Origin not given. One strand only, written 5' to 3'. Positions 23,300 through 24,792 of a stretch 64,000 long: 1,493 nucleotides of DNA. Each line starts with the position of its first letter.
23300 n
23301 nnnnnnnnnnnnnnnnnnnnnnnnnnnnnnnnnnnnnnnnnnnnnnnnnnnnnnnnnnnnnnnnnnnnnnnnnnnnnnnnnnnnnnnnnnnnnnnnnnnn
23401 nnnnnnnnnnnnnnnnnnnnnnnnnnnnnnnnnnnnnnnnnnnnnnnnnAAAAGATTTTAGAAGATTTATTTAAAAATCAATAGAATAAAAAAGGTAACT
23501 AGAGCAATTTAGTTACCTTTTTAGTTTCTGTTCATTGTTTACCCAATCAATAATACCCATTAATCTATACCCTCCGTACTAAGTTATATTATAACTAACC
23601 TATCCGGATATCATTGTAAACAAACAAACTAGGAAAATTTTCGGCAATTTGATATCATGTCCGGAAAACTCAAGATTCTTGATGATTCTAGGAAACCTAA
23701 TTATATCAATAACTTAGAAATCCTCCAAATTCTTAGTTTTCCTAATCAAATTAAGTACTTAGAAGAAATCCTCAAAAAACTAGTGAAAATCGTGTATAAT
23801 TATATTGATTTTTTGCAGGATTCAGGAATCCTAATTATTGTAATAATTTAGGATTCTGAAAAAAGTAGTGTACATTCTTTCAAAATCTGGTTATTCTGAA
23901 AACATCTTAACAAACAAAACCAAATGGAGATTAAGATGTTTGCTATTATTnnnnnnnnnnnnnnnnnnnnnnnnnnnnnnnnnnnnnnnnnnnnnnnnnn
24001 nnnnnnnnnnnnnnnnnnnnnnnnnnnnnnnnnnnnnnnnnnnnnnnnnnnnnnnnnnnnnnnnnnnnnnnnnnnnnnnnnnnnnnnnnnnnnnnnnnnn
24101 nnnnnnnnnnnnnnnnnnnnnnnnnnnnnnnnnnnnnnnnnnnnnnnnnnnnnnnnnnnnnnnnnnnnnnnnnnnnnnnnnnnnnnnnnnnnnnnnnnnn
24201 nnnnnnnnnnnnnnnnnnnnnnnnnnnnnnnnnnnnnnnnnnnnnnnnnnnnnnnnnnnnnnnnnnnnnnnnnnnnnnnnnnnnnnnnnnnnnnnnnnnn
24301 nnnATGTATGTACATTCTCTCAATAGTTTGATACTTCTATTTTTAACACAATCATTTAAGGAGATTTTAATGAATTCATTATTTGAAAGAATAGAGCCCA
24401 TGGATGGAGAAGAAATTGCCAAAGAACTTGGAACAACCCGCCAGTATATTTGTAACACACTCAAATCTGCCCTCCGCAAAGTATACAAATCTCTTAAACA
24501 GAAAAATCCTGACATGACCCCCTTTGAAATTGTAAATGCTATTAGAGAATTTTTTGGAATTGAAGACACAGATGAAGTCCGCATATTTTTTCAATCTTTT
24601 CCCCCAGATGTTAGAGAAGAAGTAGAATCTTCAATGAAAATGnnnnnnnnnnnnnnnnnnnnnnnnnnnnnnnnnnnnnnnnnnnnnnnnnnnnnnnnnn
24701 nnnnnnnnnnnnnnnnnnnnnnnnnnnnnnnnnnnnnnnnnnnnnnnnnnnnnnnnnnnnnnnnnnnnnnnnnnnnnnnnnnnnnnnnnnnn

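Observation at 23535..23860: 330-bp dispersed repeat with compensatory palindromes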

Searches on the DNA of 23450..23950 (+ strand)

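Call 10: search_dna_similar(query=window:23480-23920:+, collection=phages, mode=distant, max_evalue=0.01)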
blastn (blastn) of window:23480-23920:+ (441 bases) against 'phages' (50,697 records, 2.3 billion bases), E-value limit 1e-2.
No match.

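Call 53: search_rna_families(source=window, start=23450, end=23950, threshold=evalue, max_evalue=10)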
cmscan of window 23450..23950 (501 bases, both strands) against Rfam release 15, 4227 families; matches with E-value up to 10: 8.
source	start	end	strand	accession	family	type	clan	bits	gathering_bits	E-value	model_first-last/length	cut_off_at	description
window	23653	23749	-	RF01565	DdR15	Gene; snRNA; snoRNA; CD-box;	-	23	70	1.2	1-113/113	no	Dictyostelium snoRNA DdR15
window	23464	23528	+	RF02371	PyrG_leader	Cis-reg; leader;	-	18.3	65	8.1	1-78/78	no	PyrG leader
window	23488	23556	-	RF02057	STnc40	Gene; sRNA;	-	17.1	45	3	1-70/70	no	Salmonella enterica sRNA STnc40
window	23864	23920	+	RF01283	snoU30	Gene; snRNA; snoRNA; CD-box;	CL00052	15.8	45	4.9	1-86/86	no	Small nucleolar RNA U30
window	23480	23532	-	RF03598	MIR6024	Gene; miRNA;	-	15.4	72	3.7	1-99/99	no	MIR6024 microRNA precursor family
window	23738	23859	+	RF02653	StyR-143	Gene; sRNA;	-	12.4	176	6.1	1-144/144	no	Salmonella enterica Typhi npcRNA 143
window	23489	23522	+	RF02637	EF0408_EF0409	Gene; sRNA;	-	11.5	440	1.3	375-408/412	no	Enterococcus sRNA EF0408_EF0409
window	23706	23789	-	RF02099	rivX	Gene; sRNA;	-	11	100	2.2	52-135/248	no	rivX sRNA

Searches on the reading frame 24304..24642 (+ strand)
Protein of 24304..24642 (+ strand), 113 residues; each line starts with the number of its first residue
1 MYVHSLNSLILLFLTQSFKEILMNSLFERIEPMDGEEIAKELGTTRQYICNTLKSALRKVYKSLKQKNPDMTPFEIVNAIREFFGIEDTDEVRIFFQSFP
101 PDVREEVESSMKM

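Call 51: search_protein_families(library=pfam, proteins=[window:24304-24642:+], max_evalue=0.01)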
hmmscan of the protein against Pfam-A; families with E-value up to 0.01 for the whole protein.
seq(113 aa): 4 families
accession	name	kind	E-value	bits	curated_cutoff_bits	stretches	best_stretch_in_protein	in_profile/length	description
PF10279.14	Latarcin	-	4.7e-05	24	25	0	75-113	25-63/64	Latarcin precursor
PF04545.22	Sigma70_r4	-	0.0012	18.8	24.1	1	26-61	17-49/50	Sigma-70, region 4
PF14893.12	PNMA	-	0.002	18.1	25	1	46-99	36-90/161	PNMA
PF14377.11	UBM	-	0.0027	17.5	23.3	0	94-107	12-25/35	Ubiquitin binding region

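Call 78: search_protein_families(library=phrogs, proteins=[window:24370-24642:+], max_evalue=0.01)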
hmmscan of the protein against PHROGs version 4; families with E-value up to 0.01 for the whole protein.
seq(91 aa): 2 families
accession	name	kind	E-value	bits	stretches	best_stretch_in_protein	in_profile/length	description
phrog_351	-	transcription regulation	0.00023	20.8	1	9-45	693-729/928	RNA polymerase sigma factor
phrog_11306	-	unknown function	0.003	18.6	1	11-59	1-48/63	-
